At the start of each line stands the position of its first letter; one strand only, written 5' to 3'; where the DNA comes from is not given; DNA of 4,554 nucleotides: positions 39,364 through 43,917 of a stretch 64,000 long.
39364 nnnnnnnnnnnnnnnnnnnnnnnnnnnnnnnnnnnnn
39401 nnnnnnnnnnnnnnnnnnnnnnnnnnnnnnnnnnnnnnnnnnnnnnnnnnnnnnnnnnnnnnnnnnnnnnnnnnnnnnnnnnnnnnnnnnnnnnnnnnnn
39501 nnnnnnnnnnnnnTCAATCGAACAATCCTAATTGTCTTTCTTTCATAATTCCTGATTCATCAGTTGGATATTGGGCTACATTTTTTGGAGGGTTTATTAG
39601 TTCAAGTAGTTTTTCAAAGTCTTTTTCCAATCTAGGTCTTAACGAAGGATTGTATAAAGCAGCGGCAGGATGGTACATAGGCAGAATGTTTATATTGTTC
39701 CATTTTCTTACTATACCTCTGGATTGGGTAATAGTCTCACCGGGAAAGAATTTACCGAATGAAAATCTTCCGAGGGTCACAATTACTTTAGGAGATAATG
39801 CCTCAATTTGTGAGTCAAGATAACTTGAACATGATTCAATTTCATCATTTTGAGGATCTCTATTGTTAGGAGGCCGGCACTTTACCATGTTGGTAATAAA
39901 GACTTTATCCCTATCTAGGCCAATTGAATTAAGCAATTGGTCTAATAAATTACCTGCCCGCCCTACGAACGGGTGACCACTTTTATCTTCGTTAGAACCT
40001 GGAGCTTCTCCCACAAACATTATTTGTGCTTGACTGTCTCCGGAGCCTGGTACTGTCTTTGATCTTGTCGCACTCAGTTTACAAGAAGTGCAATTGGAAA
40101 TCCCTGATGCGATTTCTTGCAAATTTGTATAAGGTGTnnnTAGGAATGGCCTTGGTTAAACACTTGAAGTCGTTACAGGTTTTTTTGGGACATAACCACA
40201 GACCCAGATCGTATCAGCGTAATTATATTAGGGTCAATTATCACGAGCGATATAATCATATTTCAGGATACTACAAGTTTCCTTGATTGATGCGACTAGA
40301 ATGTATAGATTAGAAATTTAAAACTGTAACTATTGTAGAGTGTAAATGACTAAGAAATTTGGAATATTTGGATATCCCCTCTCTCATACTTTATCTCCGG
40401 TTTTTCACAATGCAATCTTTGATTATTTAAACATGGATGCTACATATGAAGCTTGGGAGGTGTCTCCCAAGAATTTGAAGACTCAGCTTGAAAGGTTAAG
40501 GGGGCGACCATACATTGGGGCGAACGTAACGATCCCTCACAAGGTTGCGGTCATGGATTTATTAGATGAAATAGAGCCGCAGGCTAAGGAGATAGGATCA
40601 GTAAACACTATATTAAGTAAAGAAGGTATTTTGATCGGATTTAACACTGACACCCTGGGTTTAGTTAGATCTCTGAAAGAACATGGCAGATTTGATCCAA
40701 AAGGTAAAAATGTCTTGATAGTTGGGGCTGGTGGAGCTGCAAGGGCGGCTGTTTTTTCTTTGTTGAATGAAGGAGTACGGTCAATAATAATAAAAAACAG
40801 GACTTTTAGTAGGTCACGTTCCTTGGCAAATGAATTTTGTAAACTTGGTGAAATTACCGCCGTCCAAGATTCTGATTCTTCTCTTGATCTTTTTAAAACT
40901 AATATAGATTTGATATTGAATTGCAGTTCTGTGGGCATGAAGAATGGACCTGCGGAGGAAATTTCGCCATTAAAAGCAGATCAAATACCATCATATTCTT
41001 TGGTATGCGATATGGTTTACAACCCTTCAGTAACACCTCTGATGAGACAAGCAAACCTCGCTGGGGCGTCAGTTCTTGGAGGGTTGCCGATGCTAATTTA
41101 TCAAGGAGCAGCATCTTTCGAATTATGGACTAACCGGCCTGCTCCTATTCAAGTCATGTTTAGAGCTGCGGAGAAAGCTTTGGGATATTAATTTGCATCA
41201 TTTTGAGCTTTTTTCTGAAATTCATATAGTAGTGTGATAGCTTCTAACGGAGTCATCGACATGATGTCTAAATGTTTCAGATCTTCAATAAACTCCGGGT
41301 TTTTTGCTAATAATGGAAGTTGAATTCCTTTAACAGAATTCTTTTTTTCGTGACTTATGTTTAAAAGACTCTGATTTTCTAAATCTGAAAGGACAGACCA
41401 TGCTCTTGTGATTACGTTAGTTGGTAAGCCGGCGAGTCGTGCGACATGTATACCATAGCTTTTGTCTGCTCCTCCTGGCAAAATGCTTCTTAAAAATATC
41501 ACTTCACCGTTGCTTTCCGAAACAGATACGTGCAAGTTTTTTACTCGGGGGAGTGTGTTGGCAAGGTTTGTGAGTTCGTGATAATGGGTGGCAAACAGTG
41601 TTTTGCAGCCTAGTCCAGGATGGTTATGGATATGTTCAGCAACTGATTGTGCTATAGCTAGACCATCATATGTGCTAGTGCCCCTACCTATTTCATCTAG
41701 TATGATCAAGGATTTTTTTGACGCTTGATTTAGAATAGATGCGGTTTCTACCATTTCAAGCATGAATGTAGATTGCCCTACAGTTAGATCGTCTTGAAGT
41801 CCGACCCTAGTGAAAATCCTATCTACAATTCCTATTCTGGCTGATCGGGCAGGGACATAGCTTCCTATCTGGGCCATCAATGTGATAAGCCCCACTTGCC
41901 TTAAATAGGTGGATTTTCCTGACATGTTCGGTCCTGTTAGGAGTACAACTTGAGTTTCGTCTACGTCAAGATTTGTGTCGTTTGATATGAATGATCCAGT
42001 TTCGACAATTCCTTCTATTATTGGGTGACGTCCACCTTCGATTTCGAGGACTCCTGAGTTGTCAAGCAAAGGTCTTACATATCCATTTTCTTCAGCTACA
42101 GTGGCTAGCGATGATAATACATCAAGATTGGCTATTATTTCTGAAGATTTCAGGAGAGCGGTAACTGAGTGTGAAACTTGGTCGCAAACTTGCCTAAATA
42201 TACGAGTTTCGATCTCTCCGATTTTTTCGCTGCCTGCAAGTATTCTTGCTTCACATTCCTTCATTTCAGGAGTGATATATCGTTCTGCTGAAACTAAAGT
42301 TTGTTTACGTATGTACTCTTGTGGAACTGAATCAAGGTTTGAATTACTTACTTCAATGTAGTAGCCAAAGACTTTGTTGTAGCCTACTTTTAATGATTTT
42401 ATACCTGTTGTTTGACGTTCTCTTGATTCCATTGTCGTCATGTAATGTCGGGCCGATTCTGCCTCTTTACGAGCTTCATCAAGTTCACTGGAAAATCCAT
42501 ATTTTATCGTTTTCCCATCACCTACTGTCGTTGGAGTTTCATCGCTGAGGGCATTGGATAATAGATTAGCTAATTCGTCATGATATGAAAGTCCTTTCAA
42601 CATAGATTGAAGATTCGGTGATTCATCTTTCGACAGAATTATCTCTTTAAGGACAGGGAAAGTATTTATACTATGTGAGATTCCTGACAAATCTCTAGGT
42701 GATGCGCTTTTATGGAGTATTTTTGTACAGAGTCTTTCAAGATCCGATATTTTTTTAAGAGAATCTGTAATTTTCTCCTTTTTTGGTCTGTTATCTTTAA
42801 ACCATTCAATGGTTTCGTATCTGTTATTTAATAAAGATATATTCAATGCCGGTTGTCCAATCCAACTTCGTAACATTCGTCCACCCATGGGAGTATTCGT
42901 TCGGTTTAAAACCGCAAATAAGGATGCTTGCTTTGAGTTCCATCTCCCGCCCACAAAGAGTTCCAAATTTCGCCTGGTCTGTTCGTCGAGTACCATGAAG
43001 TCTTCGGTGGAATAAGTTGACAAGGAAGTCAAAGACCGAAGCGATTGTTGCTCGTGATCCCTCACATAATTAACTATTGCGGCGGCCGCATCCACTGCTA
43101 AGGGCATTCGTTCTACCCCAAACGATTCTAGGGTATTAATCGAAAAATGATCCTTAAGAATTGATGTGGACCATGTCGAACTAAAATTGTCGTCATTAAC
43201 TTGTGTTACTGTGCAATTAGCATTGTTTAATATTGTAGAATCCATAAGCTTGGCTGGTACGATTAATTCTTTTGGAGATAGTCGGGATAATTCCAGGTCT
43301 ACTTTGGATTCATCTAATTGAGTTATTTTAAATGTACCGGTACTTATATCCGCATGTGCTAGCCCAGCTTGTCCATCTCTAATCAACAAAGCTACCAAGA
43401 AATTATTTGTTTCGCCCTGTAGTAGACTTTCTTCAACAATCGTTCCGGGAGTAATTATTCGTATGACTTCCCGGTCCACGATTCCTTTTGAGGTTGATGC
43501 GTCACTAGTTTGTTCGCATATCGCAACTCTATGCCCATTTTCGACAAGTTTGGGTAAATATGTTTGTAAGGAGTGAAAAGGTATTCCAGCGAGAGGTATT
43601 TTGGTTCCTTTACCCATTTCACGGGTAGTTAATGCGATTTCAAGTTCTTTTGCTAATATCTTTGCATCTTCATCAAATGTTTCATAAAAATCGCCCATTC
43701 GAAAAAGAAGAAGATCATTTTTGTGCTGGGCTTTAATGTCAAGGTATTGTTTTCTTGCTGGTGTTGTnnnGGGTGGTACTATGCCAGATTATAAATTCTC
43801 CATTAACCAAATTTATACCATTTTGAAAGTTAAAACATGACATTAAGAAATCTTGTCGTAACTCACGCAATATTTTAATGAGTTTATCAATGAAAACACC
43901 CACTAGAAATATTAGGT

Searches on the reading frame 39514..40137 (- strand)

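Call 64: search_protein_families(library=pfam, proteins=[window:39514-40137:-], max_evalue=0.0001)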
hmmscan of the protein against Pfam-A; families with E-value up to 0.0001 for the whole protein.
window:39514-40137:- (207 aa): 1 family
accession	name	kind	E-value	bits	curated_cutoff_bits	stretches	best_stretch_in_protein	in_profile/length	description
PF03167.25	UDG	-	3.5e-39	134.5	24.3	1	30-176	1-135/141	Uracil DNA glycosylase superfamily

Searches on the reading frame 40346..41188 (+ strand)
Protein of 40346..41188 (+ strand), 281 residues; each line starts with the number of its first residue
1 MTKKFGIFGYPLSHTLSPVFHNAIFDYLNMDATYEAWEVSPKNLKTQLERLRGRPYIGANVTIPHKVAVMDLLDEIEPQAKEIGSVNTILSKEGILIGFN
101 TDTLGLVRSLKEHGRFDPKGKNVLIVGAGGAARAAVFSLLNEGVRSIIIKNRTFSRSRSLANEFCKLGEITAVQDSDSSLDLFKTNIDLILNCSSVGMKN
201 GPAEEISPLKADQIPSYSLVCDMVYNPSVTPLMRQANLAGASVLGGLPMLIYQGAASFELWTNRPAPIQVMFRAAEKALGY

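Call 64: search_protein_families(library=pfam, proteins=[window:40346-41188:+], max_evalue=0.0001)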
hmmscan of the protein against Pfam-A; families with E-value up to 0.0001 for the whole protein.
window:40346-41188:+ (281 aa): 3 families
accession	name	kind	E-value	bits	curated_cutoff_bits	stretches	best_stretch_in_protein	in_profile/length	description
PF08501.16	Shikimate_dh_N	-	1e-27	96.6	27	1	7-89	1-83/83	Shikimate dehydrogenase substrate binding domain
PF18317.6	SDH_C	-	7.2e-13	48.5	25.8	1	246-271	1-26/31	Shikimate 5'-dehydrogenase C-terminal domain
PF01488.26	Shikimate_DH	-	1.9e-09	38.1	24.3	1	118-175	10-68/138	Shikimate / quinate 5-dehydrogenase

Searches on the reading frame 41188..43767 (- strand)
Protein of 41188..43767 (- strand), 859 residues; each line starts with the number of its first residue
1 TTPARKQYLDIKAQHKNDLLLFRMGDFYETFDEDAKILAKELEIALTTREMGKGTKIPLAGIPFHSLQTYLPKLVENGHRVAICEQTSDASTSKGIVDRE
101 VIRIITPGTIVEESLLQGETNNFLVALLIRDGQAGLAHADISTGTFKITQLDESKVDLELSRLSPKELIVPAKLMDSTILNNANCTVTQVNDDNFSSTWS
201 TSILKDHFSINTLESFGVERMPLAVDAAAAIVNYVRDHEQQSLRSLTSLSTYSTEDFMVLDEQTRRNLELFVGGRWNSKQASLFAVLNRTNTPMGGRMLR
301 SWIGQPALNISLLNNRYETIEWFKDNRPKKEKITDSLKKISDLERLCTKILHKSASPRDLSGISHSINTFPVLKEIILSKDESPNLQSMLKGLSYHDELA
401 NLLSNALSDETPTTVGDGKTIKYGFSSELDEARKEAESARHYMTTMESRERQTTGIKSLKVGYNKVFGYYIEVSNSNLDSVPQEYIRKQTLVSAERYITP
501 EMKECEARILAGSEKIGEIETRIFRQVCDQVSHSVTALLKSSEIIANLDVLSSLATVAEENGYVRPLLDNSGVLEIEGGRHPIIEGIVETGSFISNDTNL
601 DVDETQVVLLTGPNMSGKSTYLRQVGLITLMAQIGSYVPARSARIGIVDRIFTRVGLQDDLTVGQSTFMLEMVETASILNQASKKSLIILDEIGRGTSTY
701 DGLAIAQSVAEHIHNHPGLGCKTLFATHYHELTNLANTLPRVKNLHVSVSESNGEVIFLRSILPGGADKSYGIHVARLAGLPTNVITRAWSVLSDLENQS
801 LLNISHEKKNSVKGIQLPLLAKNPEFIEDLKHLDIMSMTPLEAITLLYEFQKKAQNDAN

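Call 50: search_protein_families(library=pfam, proteins=[window:41188-43767:-], max_evalue=0.01)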
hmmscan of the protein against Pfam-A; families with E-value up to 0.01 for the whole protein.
window:41188-43767:- (859 aa): 5 families
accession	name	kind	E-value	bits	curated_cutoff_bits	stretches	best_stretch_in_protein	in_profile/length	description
PF00488.27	MutS_V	-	2.2e-84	282.5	30.2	1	609-797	2-188/188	MutS domain V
PF05192.23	MutS_III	-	2.9e-46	158.7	34.1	1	263-555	1-194/194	MutS domain III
PF01624.25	MutS_I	-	1.1e-40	138.8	20.6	1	2-113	1-112/113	MutS domain I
PF05190.23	MutS_IV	-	1.5e-28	99.3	22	1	424-511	1-88/92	MutS family domain IV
PF05188.22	MutS_II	-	1.2e-20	74.7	25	1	122-244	1-130/133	MutS domain II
